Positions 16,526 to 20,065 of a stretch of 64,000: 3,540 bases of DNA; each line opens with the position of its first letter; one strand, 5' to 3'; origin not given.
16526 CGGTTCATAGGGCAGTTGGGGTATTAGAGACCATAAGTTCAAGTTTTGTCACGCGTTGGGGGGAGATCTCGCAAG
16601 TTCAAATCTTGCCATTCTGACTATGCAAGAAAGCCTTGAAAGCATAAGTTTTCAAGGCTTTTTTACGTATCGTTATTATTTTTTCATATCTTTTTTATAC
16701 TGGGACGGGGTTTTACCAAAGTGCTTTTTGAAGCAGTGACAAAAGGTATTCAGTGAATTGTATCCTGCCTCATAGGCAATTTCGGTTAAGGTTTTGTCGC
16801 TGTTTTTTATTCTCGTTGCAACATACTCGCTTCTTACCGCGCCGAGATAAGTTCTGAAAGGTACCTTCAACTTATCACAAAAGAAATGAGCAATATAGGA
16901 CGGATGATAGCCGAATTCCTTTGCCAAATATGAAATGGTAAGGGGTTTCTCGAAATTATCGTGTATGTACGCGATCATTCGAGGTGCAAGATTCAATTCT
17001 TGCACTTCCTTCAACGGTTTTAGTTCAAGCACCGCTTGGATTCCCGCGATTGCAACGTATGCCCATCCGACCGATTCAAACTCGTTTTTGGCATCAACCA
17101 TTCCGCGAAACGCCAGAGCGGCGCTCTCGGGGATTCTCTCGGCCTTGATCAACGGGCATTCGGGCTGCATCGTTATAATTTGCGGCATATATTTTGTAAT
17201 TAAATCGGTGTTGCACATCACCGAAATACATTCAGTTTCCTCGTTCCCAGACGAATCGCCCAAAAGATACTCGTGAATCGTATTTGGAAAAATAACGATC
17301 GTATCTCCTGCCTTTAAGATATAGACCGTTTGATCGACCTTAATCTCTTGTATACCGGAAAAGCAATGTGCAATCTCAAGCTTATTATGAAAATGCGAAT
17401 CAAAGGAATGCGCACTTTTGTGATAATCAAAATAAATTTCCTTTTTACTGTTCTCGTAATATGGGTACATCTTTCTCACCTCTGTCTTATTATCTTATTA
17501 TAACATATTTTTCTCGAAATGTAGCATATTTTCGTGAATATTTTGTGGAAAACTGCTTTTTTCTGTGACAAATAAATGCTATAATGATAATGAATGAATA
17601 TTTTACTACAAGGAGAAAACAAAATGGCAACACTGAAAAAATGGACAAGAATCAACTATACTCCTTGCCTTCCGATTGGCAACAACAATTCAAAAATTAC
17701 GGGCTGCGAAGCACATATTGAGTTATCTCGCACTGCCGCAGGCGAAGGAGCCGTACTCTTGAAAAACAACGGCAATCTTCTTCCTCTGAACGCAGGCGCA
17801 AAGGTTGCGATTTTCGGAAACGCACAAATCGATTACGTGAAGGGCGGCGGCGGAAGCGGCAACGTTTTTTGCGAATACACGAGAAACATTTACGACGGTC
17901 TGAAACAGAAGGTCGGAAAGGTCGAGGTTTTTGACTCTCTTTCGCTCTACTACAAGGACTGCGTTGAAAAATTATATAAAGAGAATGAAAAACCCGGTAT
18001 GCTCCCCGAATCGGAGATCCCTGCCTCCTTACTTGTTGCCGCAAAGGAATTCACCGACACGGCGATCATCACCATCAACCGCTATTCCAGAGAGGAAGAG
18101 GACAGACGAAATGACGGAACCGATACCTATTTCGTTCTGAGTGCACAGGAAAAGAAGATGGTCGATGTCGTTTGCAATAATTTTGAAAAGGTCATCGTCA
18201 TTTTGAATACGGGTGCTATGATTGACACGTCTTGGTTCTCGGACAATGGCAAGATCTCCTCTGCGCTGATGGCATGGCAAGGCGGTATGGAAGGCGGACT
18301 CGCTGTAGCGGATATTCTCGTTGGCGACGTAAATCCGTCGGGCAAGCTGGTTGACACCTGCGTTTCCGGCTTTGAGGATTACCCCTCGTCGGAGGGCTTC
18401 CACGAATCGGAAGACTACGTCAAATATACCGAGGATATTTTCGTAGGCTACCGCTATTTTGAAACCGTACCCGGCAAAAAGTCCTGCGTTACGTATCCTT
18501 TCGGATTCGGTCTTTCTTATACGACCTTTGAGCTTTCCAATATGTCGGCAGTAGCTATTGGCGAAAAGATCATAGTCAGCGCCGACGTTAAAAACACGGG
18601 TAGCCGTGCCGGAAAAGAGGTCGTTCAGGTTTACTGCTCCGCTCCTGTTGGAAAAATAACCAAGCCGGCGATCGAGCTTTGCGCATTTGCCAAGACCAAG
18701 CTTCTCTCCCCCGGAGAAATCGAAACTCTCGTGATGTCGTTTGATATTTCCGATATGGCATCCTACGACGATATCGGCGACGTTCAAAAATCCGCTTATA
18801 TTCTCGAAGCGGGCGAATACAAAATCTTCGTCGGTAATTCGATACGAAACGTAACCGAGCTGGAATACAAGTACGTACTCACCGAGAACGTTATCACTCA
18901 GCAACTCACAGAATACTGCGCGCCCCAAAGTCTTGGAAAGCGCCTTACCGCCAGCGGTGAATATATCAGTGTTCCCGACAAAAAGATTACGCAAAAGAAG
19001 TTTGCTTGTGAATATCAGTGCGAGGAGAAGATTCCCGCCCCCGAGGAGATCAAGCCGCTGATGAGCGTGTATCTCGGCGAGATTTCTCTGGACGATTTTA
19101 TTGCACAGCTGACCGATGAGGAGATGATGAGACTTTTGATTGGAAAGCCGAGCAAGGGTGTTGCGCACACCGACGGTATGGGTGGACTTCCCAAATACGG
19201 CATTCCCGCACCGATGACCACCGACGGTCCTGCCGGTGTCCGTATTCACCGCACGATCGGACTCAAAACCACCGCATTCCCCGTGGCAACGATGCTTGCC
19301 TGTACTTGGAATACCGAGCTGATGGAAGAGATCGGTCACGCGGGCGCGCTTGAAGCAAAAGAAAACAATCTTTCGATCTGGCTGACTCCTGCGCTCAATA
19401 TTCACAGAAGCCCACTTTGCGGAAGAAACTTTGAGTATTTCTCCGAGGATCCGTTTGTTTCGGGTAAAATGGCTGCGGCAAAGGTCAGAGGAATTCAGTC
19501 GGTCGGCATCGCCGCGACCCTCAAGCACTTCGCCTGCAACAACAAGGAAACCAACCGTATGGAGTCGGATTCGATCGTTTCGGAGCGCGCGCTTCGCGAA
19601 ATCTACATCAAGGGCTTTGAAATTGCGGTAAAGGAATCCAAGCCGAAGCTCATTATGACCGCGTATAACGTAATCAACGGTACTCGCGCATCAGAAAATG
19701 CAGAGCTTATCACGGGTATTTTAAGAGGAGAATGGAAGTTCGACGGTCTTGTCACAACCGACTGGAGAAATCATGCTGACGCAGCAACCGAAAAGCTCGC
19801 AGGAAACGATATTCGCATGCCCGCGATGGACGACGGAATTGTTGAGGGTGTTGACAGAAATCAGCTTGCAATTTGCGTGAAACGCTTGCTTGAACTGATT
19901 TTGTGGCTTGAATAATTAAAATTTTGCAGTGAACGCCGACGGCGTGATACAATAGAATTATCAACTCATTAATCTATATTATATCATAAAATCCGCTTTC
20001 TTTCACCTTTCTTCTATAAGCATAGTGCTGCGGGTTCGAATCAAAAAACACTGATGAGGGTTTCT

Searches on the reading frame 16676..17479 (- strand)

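Call 37: search_protein_families(library=pfam, proteins=[window:16676-17479:-], max_evalue=0.001)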
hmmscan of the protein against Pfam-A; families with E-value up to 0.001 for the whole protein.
window:16676-17479:- (267 aa): 4 families
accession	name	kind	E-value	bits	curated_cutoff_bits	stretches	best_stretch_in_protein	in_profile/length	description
PF12833.13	HTH_18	-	1.1e-17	64.5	33.6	1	185-263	1-79/80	Helix-turn-helix domain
PF00165.29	HTH_AraC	-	1.9e-14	53.8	26.6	1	225-261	2-40/42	Bacterial regulatory helix-turn-helix proteins, AraC family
PF02311.25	AraC_binding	-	3.3e-09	37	21.1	1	16-127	6-116/135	AraC-like ligand binding domain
PF07883.17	Cupin_2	-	8.3e-07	29.1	27.2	1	17-71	3-56/70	Cupin domain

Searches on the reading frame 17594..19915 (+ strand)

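Call 37: search_protein_families(library=pfam, proteins=[window:17594-19915:+], max_evalue=0.001)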
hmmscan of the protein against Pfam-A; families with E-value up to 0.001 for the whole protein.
window:17594-19915:+ (773 aa): 3 families
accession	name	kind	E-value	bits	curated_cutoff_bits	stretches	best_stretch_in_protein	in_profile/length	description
PF01915.27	Glyco_hydro_3_C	-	7.7e-40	137.4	31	1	54-309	2-200/200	Glycosyl hydrolase family 3 C-terminal domain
PF00933.27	Glyco_hydro_3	-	2.6e-33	116.2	27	1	535-729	61-257/316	Glycosyl hydrolase family 3 N terminal domain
PF14310.12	Fn3-like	-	1.7e-15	57.3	25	1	342-416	1-70/71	Fibronectin type III-like domain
